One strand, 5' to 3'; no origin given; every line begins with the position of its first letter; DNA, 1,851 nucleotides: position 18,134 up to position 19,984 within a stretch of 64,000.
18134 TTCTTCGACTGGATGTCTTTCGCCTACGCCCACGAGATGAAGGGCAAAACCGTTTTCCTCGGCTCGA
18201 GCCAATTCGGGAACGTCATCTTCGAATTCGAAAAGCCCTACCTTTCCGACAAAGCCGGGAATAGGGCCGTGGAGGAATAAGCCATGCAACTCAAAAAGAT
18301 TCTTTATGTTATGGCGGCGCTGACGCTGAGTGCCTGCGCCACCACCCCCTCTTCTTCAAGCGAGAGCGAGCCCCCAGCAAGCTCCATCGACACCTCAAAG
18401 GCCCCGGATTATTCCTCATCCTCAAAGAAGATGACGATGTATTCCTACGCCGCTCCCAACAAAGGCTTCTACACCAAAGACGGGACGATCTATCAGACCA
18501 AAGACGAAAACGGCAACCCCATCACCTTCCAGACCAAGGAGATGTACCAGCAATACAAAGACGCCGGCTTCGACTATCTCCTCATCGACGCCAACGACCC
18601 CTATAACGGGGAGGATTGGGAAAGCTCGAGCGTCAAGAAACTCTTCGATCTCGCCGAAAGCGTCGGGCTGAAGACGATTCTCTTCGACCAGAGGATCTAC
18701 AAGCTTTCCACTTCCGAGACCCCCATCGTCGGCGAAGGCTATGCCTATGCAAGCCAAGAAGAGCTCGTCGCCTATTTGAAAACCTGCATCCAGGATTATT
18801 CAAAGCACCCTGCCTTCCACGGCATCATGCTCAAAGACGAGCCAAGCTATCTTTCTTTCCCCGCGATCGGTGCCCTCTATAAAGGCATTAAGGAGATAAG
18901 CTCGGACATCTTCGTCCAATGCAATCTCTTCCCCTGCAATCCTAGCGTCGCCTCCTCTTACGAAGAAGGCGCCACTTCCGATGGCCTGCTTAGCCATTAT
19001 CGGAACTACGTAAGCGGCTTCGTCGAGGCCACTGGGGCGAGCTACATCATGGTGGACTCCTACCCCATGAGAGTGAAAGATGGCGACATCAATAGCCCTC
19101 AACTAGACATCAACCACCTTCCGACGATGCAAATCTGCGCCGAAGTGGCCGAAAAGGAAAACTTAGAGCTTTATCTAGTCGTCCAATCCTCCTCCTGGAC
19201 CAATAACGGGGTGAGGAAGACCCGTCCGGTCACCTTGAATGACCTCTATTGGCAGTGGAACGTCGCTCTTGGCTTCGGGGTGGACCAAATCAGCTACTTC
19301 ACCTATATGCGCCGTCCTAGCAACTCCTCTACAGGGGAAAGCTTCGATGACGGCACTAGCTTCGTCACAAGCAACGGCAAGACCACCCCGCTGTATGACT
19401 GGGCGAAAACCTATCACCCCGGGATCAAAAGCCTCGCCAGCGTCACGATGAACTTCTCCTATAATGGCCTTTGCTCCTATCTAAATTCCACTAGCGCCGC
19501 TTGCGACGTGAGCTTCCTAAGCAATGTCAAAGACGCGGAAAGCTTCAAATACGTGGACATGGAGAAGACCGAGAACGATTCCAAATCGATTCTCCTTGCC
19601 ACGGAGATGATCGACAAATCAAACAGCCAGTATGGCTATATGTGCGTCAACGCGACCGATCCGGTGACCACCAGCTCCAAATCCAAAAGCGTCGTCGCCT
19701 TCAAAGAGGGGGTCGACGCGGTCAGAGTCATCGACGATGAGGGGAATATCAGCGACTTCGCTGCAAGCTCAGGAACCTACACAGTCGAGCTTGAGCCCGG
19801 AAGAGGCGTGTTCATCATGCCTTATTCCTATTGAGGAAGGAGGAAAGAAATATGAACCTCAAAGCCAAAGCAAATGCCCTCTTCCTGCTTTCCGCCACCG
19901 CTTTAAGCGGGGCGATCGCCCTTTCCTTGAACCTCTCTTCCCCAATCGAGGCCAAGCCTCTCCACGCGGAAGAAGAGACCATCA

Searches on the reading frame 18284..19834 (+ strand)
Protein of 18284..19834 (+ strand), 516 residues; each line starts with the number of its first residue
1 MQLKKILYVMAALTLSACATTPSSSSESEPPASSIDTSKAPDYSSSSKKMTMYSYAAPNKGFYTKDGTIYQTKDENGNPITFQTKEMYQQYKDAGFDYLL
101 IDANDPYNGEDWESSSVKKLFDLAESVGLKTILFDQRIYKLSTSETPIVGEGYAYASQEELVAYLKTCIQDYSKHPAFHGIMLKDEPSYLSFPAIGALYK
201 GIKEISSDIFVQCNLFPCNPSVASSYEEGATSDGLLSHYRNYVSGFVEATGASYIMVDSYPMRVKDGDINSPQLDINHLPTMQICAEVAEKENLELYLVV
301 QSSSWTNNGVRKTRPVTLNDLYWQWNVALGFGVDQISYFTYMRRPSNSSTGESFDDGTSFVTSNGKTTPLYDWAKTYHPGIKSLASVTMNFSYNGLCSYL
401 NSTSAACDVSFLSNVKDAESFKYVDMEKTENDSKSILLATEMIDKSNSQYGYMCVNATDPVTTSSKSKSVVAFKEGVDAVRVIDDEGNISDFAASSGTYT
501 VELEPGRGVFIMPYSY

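Call 47: search_protein_families(library=pfam, proteins=[window:18284-19834:+], max_evalue=0.0001)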
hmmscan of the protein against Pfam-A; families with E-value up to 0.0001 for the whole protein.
window:18284-19834:+ (516 aa): 1 family
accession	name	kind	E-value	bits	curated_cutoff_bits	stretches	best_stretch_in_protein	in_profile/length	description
PF14488.12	DUF4434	-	4.5e-05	23.6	30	1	114-347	62-281/283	Domain of unknown function (DUF4434)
